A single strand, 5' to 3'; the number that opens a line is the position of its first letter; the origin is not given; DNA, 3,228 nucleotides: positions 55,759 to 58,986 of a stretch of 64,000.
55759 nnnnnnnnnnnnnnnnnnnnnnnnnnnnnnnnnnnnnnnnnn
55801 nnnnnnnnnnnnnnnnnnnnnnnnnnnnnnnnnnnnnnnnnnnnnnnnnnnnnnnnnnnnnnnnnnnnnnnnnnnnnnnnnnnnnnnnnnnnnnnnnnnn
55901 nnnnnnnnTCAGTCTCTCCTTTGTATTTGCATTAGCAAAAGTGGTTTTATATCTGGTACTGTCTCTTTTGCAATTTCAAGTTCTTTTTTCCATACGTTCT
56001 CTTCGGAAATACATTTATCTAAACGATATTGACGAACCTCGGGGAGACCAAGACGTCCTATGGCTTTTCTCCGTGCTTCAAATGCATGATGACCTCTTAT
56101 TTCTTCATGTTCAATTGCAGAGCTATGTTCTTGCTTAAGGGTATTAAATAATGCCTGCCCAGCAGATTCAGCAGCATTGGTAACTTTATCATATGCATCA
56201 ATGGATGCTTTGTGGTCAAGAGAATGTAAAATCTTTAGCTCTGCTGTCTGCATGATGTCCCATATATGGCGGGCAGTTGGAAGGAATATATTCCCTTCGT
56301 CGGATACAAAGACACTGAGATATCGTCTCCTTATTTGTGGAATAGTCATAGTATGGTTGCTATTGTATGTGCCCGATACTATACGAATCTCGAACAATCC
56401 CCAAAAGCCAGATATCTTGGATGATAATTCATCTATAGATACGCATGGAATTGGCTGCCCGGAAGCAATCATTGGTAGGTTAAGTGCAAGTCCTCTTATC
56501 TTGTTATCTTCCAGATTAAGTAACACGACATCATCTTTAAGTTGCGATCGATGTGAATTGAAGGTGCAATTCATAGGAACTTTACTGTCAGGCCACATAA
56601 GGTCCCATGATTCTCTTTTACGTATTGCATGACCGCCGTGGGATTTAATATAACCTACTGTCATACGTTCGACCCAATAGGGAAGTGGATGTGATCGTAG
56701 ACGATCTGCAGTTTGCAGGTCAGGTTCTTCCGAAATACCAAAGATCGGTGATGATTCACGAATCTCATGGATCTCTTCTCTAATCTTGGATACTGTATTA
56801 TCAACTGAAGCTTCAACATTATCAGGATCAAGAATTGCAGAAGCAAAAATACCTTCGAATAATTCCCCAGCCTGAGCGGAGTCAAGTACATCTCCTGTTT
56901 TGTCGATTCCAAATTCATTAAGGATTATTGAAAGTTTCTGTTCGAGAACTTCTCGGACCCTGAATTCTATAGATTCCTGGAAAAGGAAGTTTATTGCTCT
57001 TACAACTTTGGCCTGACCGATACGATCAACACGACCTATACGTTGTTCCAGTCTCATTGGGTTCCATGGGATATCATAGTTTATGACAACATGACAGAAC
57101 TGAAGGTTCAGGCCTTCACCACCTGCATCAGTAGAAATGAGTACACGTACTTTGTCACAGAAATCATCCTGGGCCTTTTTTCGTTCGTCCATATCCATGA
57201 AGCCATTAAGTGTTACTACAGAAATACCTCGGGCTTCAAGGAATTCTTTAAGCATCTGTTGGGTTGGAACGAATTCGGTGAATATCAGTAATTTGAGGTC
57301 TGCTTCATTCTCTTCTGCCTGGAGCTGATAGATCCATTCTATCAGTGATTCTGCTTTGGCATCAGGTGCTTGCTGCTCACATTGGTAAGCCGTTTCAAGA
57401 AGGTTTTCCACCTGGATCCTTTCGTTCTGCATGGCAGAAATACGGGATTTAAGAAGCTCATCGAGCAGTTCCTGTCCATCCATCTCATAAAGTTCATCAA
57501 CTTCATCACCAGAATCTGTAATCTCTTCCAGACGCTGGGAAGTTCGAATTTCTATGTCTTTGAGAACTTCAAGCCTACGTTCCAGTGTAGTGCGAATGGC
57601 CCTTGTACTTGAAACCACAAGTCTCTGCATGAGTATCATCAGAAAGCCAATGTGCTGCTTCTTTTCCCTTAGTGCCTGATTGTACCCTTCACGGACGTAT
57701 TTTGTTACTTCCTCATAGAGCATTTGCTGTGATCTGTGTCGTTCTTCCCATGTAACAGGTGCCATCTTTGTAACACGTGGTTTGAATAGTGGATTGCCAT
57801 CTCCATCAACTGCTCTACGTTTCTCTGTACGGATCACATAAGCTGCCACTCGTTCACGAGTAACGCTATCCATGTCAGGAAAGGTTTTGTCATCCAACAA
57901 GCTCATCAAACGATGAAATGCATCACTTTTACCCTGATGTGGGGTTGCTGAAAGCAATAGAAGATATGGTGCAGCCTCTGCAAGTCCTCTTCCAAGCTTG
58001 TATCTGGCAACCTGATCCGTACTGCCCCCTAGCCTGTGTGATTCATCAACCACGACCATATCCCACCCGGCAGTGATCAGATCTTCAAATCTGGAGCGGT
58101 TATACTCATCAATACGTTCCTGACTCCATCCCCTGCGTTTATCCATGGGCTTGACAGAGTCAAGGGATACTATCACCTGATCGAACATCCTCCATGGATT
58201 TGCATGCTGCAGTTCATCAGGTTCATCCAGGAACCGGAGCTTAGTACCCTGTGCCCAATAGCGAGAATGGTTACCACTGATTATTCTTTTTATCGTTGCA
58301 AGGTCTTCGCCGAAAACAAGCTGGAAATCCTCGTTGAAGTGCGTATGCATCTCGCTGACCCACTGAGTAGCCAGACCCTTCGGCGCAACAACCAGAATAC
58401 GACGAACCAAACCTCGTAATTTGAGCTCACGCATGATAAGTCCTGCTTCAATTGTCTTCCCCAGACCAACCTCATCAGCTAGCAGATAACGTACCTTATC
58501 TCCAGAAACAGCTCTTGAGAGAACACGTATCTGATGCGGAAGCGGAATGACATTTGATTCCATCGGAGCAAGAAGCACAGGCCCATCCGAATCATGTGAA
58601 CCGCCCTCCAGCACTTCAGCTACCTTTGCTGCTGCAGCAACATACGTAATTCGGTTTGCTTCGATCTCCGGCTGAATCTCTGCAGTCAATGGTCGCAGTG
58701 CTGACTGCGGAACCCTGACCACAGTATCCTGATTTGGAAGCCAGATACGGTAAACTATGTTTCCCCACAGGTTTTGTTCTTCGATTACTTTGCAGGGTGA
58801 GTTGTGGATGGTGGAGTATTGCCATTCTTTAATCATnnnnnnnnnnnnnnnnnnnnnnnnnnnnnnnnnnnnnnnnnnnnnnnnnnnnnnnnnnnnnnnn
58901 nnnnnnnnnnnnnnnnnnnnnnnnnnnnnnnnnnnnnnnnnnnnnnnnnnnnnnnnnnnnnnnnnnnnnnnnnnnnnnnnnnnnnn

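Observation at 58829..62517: Gabija-like pair (OLD-family ATPase-TOPRIM plus UvrD-like helicase) nested inside a BREX-like operon, with overlapping start and stop codons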

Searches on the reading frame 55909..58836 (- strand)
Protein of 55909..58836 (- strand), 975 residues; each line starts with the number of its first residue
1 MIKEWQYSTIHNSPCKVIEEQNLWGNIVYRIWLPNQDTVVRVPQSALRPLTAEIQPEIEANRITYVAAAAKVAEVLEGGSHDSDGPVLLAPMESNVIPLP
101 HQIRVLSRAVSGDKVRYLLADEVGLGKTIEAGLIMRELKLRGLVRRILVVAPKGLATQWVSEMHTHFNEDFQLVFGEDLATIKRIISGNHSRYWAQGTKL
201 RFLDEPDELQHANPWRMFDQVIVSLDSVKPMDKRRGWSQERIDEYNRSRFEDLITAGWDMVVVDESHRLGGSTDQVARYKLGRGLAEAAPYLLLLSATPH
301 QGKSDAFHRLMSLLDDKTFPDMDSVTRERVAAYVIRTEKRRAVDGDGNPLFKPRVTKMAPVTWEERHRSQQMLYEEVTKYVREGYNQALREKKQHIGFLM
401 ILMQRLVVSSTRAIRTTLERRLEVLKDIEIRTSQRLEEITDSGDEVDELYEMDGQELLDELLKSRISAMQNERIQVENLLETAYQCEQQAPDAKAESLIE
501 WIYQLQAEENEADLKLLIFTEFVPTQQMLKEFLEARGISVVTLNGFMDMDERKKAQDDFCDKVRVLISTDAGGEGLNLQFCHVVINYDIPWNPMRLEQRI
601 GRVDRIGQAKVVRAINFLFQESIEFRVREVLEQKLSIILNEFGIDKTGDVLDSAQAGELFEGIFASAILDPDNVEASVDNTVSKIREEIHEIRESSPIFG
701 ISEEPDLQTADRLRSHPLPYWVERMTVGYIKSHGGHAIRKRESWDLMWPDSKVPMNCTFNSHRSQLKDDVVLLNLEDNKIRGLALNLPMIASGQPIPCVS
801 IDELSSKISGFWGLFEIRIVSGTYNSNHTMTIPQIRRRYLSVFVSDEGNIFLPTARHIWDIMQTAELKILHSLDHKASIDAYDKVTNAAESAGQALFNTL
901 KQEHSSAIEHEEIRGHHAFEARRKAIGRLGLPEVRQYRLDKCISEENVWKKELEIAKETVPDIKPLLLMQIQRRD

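Call 5: search_protein_families(library=padloc, proteins=[window:55909-58836:-], max_evalue=0.001)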
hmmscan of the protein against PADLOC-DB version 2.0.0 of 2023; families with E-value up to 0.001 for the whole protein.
window:55909-58836:- (975 aa): 52 families (the best 25 are shown)
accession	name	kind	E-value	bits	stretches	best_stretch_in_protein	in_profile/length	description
PDLC02500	BrxHI|BrxHII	-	0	1590.9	1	2-974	4-931/933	BrxHI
PDLC02621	DrmD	-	9.7e-100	333.3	2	211-623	213-641/1040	DrmD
PDLC00659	HmaA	-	6.5e-84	280.6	2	243-651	207-654/1176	SNF2 helicase / DEAD-box helicase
PDLC02504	BrxHI|BrxHII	-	2.4e-79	265.4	1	93-652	105-625/971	BrxHII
PDLC02572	DrmA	-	7.1e-77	257.3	1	77-612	98-627/1043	DrmA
PDLC02620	DrmD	-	1.2e-72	243.3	2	253-692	213-665/1060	DrmD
PDLC02632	DrmD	-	1.3e-62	210.2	1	77-610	103-628/662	DrmD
PDLC02633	DrmD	-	4.1e-57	191.8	1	80-613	108-636/839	DrmD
PDLC02619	DrmD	-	5.1e-57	191.6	3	556-654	483-583/872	DrmD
PDLC02623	DrmD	-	1.6e-56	189.7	2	354-643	398-661/1040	DrmD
PDLC02634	DrmD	-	8.8e-50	167.4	2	201-684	167-666/900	DrmD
PDLC02843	DpdE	-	3.6e-48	162.2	3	93-207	154-264/1091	DpdE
PDLC02840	DpdE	-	7.7e-47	158.2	3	99-168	161-231/1091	DpdE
PDLC02844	DpdE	-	4.1e-40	135.5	3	94-217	150-269/1074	DpdE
PDLC02853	DpdE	-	7.6e-36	121.5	2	251-645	213-639/985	DpdE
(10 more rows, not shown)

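Call 6: search_protein_families(library=pfam, proteins=[window:55909-58836:-], max_evalue=0.001)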
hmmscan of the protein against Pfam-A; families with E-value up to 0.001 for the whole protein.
window:55909-58836:- (975 aa): 4 families
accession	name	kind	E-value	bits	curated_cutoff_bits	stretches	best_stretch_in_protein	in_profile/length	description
PF00271.37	Helicase_C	-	8.4e-24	84.4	23.5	1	502-607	10-110/110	Helicase conserved C-terminal domain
PF00176.29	SNF2-rel_dom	-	3.4e-16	59.6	24.9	1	105-324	8-188/290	SNF2-related domain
PF04851.21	ResIII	-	6.7e-09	36.3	22.5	1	99-300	5-163/164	Type III restriction enzyme, res subunit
PF00270.35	DEAD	-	9.9e-06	25.8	26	0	100-301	2-162/167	DEAD/DEAH box helicase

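Call 34: find_related_loci(query=A2, collection=metagenome_contigs, flank=10000)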
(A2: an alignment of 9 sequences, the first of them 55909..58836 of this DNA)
Query A2 (975 aa) in metagenome_contigs; peptide patterns used: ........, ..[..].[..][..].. (x = any residue, [..] = any of these).
600 stretches matched a pattern (row limit reached: there are more); 547 encode a relative of the query (tblastn E <= 1e-3); the best 80 are kept; 80 distinct loci.
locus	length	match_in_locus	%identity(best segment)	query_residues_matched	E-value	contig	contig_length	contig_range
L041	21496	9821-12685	70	5-971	0e+0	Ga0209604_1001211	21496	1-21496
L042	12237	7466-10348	69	3-971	0e+0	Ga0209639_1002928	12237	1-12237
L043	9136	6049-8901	62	2-965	0e+0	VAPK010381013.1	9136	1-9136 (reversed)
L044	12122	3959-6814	53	5-972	0e+0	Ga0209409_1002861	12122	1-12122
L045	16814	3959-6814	53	5-972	0e+0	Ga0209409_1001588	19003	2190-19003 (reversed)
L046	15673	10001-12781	54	1-975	0e+0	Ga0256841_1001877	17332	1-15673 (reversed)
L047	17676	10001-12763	53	4-972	0e+0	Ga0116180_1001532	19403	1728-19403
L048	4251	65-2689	56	87-972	0e+0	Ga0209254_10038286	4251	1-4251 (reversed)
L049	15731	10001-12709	53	5-955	0e+0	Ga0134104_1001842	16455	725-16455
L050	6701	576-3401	50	4-972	0e+0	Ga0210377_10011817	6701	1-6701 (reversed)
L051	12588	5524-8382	49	5-971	0e+0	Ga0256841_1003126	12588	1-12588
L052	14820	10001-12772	49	2-971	0e+0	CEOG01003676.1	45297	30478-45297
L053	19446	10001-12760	47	4-971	0e+0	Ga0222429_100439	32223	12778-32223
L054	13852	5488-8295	47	2-975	0e+0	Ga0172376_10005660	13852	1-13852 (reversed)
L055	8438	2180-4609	45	2-870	0e+0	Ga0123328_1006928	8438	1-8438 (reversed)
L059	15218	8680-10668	43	2-708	0e+0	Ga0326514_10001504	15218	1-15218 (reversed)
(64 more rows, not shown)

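Call 37: search_protein_families(library=padloc, proteins=[L041:6839-8761:+, L041:8754-9803:+, L042:4832-6235:+, L042:6232-6762:+, L044:348-1349:+, L044:1342-3939:+, L047:6358-9975:+, L049:7185-9926:+, L054:3561-4916:+, L059:7042-8505:+], max_evalue=0.00001)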
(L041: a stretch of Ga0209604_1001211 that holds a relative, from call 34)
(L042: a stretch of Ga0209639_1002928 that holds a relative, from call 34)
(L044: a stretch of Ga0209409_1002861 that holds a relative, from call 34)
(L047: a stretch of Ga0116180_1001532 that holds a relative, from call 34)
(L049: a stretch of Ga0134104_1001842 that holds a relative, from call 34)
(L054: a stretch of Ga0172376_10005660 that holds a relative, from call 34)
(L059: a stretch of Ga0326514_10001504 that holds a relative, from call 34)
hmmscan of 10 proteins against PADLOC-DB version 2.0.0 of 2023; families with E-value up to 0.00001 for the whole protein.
L041:6839-8761:+ (640 aa): 50 families (the best 25 are shown)
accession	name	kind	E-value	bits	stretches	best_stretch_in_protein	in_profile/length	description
PDLC03878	NsnB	-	6.9e-75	251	2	351-625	107-344/345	-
PDLC04148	HEC-03B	-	5.9e-52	175.2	2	384-635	215-455/458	-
PDLC04707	PDC-M55A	-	1.2e-42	144.4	1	383-631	186-417/421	-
PDLC02979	AriA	-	2.8e-27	94.5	2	467-560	290-373/373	-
PDLC02980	AriA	-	1.7e-17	62.4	1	485-561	199-304/304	-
PDLC04175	HEC-01A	-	1.6e-15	55.1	1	2-62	6-64/363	-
PDLC04178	HEC-01A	-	2e-14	51.5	1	2-53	9-59/399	-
PDLC02335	AbiLi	-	7.6e-14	49.5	1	1-51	49-105/326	AbiLi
PDLC04176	HEC-01A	-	4.2e-13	47.4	1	2-53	3-54/371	-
PDLC04177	HEC-01A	-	3.3e-12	44.1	1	505-564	286-344/393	-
PDLC04135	mad3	-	5.5e-12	43.9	1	2-56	2-56/374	mads_3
PDLC04182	HEC-01A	-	6.2e-12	43.2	0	2-90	4-93/406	-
PDLC02358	Old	-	3.6e-11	40.6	0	2-47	4-48/578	Old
PDLC04179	HEC-01A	-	4.3e-11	40.6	1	1-48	1-47/459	-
PDLC04144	HEC-01B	-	1.2e-10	39.1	1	3-90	4-84/395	-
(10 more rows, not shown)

L041:8754-9803:+ (349 aa): 0 families

L042:4832-6235:+ (467 aa): 57 families (the best 25 are shown)
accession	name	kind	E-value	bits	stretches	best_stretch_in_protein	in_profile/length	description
PDLC04148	HEC-03B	-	1.5e-132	440.9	1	1-459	1-456/458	-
PDLC03878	NsnB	-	1.3e-60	204.1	1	1-443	1-338/345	-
PDLC04707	PDC-M55A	-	1.1e-55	187.4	1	2-456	3-418/421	-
PDLC02979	AriA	-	3.6e-29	100.7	2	279-387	270-373/373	-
PDLC02980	AriA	-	9.4e-19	66.5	1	25-387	2-303/304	-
PDLC02336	AbiLi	-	5.9e-17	60.2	1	1-176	1-174/340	AbiLi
PDLC04176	HEC-01A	-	1.3e-13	49.1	1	2-93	3-99/371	-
PDLC04175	HEC-01A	-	1.6e-13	48.4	1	2-79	6-82/363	-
PDLC04391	PDC-M07A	-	2.3e-13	47.9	1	1-395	1-357/412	-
PDLC04611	PDC-M38A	-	4.7e-13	47.4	1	1-49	1-49/383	-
PDLC04179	HEC-01A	-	6.9e-13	46.5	1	321-391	345-409/459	-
PDLC00093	GajA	-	1.4e-12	45.1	1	337-388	383-437/736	AAA ATPase domain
PDLC02335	AbiLi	-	4.4e-12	43.7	1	1-392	49-245/326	AbiLi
PDLC04392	PDC-M07A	-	7.5e-12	43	1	1-92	1-91/432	-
PDLC04393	PDC-M07A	-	1.1e-11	42.4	1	1-397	1-363/435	-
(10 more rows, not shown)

L042:6232-6762:+ (176 aa): 1 family
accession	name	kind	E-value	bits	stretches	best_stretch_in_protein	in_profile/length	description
PDLC04147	HEC-03A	-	6.3e-25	86.1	1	7-165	3-154/159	-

L044:348-1349:+ (333 aa): 6 families
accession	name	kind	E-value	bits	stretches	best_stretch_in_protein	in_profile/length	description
PDLC04232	IetA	-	4.3e-151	500.9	1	1-324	1-324/330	-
PDLC04231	IetA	-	3.5e-87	290.5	1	1-247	1-248/262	-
PDLC02196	IetA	-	1.4e-76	256.3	1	4-314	4-320/374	-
PDLC02195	IetA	-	8.7e-65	217.5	1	79-311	97-332/395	-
PDLC00915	TRIP13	-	1.5e-14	52.2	1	117-254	64-219/302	TRIP13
PDLC00914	TRIP13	-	2.5e-10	38.3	1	119-256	74-228/302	TRIP13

L044:1342-3939:+ (865 aa): 8 families
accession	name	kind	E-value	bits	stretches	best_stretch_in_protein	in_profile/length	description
PDLC04233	IetS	-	0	1110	1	1-859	1-851/855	-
PDLC04234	IetS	-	4.2e-239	793.1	1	1-662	1-656/656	-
PDLC02198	IetS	-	2.4e-25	86.6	2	197-562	155-493/795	-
PDLC02197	IetS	-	8.5e-25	85.1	1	160-563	130-471/749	-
PDLC02199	IetS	-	2.2e-20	70.5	1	324-562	333-542/826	-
PDLC02201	IetS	-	5.2e-16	56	1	496-758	402-610/781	-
PDLC02200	IetS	-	1.6e-14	51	1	304-561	270-490/780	-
PDLC02202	IetS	-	5.6e-09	32.8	1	418-560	395-499/780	-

L047:6358-9975:+ (1205 aa): 17 families
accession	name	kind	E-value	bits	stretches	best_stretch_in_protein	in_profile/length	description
PDLC05066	PDC-S68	-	0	1715.9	1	1-1203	1-1200/1202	-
PDLC05065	PDC-S68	-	2.7e-210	699.2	1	2-1197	5-1209/1221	-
PDLC05064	PDC-S68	-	1.8e-180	600.4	1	2-1194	70-1241/1273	-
PDLC01734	typeIV_RecD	-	1.8e-51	173.3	2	511-761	284-507/763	RecD_0_IVD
PDLC01148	RecD_like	-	1.3e-34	117.5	2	454-772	214-486/719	RecD/Tra ATPase fused to N-terminal HHH domain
PDLC05035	PDC-S53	-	2.8e-25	86.6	2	998-1047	816-865/900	-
PDLC04476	PDC-M16A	-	5.1e-18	62.8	1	596-662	29-84/691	-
PDLC04475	PDC-M16A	-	1.1e-17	61.8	1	1000-1061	435-498/721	-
PDLC04472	PDC-M16A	-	3.6e-11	40.1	1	1000-1046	649-697/930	-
PDLC04474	PDC-M16A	-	3.7e-09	33.6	0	997-1056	646-710/917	-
PDLC03802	RTasHel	-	3e-08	31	0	1001-1051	603-654/675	DRT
PDLC00132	GajB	-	6.9e-08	29.6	1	592-662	17-85/625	UrvD helicase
PDLC00120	GajB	-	8.1e-08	29.8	1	597-664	6-73/458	UrvD helicase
PDLC00109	GajB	-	2.5e-07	27.5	1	595-664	9-72/647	UrvD helicase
PDLC00122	GajB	-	1.6e-06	25.3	0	596-664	20-85/502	UrvD helicase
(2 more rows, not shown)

L049:7185-9926:+ (913 aa): 10 families
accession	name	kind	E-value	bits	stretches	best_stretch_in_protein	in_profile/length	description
PDLC02208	Ppl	-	3.6e-43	145.8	2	782-907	769-888/894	-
PDLC04135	mad3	-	8.7e-13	46.5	1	308-851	17-326/374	mads_3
PDLC03859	LmuB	-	4.2e-11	40.7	1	309-433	19-124/611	-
PDLC02980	AriA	-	1.2e-10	39.9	1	665-851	182-302/304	-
PDLC03863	LmuB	-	9e-10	35.8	1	307-344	18-51/610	-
PDLC00250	LmuB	-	2.6e-07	27.7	0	566-663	318-413/582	AAA ATPase domain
PDLC04680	PDC-M49A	-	6.8e-07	26.2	0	793-911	542-669/674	-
PDLC02979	AriA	-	6.9e-06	24.1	0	307-338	17-48/373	-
PDLC00080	GajA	-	8.6e-06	22.8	0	307-338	24-55/622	AAA ATPase domain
PDLC00091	GajA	-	9.1e-06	22.8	1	305-338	16-49/627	AAA ATPase domain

L054:3561-4916:+ (451 aa): 65 families (the best 25 are shown)
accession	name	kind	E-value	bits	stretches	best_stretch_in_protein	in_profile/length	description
PDLC04148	HEC-03B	-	5.9e-155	514.7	1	1-446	1-452/458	-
PDLC03878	NsnB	-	5.7e-62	208.5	1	1-430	1-334/345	-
PDLC04707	PDC-M55A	-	3.4e-59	198.9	1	2-447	3-418/421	-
PDLC02979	AriA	-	9.8e-26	89.4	2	298-377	290-372/373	-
PDLC02980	AriA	-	2.2e-20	71.8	1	296-378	221-303/304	-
PDLC04214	HEC-02A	-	3.1e-15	54.3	2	320-384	225-288/338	-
PDLC02335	AbiLi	-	3.4e-14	50.6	1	1-412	49-262/326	AbiLi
PDLC04392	PDC-M07A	-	1.4e-13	48.7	1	1-90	1-89/432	-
PDLC04391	PDC-M07A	-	2.3e-12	44.6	1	1-89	1-87/412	-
PDLC04177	HEC-01A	-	2.7e-12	44.4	1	324-383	288-345/393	-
PDLC04393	PDC-M07A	-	3.3e-12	44.1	1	1-90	1-89/435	-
PDLC04180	HEC-01A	-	6.6e-12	43.3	1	332-379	275-322/382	-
PDLC04178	HEC-01A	-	7.1e-12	43.1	1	333-380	288-333/399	-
PDLC00090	GajA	-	1.2e-11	42.1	1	2-54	3-56/659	AAA ATPase domain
PDLC02981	AriAB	-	1.4e-11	41.9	1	330-379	328-378/694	-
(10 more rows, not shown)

L059:7042-8505:+ (487 aa): 3 families
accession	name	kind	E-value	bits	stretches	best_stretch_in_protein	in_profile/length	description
PDLC02394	pAgo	-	7.3e-44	147.8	1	22-412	42-449/1121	-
PDLC02402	Aga_SIR2-PNTD1-PNTD2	-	4.6e-11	39.6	1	188-333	352-484/876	Class I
PDLC02418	Aga_SIR2-Kinase-PNTD1-PNTD2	-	1.2e-07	28.4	1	240-336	264-365/756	Class I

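Call 38: search_protein_families(library=pfam, proteins=[L041:6839-8761:+, L041:8754-9803:+, L042:4832-6235:+, L042:6232-6762:+, L044:348-1349:+, L044:1342-3939:+, L047:6358-9975:+, L049:7185-9926:+, L054:3561-4916:+, L059:7042-8505:+], max_evalue=0.0001)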
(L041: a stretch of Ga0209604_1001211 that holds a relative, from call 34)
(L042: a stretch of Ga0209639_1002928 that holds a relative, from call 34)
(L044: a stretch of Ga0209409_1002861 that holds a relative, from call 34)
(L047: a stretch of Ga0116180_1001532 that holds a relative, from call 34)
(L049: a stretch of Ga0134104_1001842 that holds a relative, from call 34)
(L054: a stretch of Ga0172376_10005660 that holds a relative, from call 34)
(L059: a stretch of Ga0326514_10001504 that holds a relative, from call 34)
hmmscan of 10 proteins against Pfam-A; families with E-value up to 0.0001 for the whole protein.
L041:6839-8761:+ (640 aa): 4 families
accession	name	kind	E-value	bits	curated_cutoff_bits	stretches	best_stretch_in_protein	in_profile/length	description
PF13175.12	AAA_15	-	5.2e-24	86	32.1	2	471-560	291-374/374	AAA ATPase domain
PF13304.12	AAA_21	-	1e-17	65.6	27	1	484-561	198-304/304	AAA domain, putative AbiEii toxin, Type IV TA system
PF12476.13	DUF3696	-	8.8e-12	45.5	22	1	578-622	4-51/52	Protein of unknown function (DUF3696)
PF13476.12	AAA_23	-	4.7e-05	24.5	27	0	8-45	5-42/201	AAA domain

L041:8754-9803:+ (349 aa): 0 families

L042:4832-6235:+ (467 aa): 4 families
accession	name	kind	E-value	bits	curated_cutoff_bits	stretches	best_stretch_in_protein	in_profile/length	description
PF13175.12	AAA_15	-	4.1e-27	96.2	32.1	2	281-386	273-373/374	AAA ATPase domain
PF13304.12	AAA_21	-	1.8e-19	71.3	27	1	26-387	3-303/304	AAA domain, putative AbiEii toxin, Type IV TA system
PF12476.13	DUF3696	-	2.5e-09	37.6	22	1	400-446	2-51/52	Protein of unknown function (DUF3696)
PF13476.12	AAA_23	-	1.5e-06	29.4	27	0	4-42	1-39/201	AAA domain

L042:6232-6762:+ (176 aa): 0 families

L044:348-1349:+ (333 aa): 6 families
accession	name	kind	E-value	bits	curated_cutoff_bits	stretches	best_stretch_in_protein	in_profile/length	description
PF00004.35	AAA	-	2.4e-31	109.3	21.2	1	119-244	1-130/131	ATPase family associated with various cellular activities (AAA)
PF07728.20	AAA_5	-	3.4e-07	30.8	22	1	119-237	2-139/139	AAA domain (dynein-related subfamily)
PF13191.12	AAA_16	-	3.6e-06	28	32.6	0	101-194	10-109/167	AAA ATPase domain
PF20720.3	nSTAND3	-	7.8e-06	26.1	27.2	1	113-216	14-104/155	Novel STAND NTPase 3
PF05496.18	RuvB_N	-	3.1e-05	24.2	27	0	114-190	31-100/159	Holliday junction DNA helicase RuvB P-loop domain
PF13238.12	AAA_18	-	6.2e-05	23.9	29.4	0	119-248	1-104/128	AAA domain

L044:1342-3939:+ (865 aa): 1 family
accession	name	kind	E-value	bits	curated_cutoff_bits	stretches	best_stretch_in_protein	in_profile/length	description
PF00082.27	Peptidase_S8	-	5.6e-16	59.1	21.8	1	304-660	4-273/288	Subtilase family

L047:6358-9975:+ (1205 aa): 6 families
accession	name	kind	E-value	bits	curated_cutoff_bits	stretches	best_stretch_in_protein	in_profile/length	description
PF13245.12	AAA_19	-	1e-26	94.1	25.1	1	582-730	1-134/134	AAA domain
PF13604.12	AAA_30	-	1.8e-26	93.5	27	1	580-758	4-156/191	AAA domain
PF13538.12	UvrD_C_2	-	2.8e-14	53.2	27.4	1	999-1046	1-51/52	UvrD-like helicase C-terminal domain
PF01443.25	Viral_helicase1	-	9.2e-13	49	21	1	1002-1047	179-227/228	Viral superfamily 1 RNA helicase core domain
PF13086.12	AAA_11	-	2.2e-07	31.4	27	0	580-642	4-71/257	AAA domain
PF00580.27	UvrD-helicase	-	3.1e-06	27.5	23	1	585-661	8-85/271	UvrD/REP helicase N-terminal domain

L049:7185-9926:+ (913 aa): 2 families
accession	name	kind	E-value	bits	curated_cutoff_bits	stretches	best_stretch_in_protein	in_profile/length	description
PF13304.12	AAA_21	-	4.3e-12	47.1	27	1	778-851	226-302/304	AAA domain, putative AbiEii toxin, Type IV TA system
PF02463.25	SMC_N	-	1.9e-08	34.4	40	0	308-340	19-51/220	RecF/RecN/SMC N terminal domain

L054:3561-4916:+ (451 aa): 3 families
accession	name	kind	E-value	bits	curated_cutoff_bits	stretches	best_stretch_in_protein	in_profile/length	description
PF13175.12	AAA_15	-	4.2e-24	86.3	32.1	2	300-377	291-373/374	AAA ATPase domain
PF13304.12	AAA_21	-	1.7e-22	81.3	27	1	270-378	190-303/304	AAA domain, putative AbiEii toxin, Type IV TA system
PF12476.13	DUF3696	-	6.5e-09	36.3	22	1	391-436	2-50/52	Protein of unknown function (DUF3696)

L059:7042-8505:+ (487 aa): 2 families
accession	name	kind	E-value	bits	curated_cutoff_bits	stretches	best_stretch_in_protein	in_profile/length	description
PF13749.12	HATPase_c_4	-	4e-22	78.5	26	1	312-397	1-89/89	Putative ATP-dependent DNA helicase recG C-terminal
PF04326.19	SLFN_AlbA_2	-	4e-19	69.7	25.3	1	21-139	1-117/118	Schlafen, AlbA_2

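Call 53: search_protein_families(library=padloc, proteins=[L041:8754-9803:+], max_evalue=0.00001)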
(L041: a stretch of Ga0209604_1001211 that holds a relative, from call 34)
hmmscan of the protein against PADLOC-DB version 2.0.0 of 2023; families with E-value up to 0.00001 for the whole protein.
L041:8754-9803:+ (349 aa): 0 families
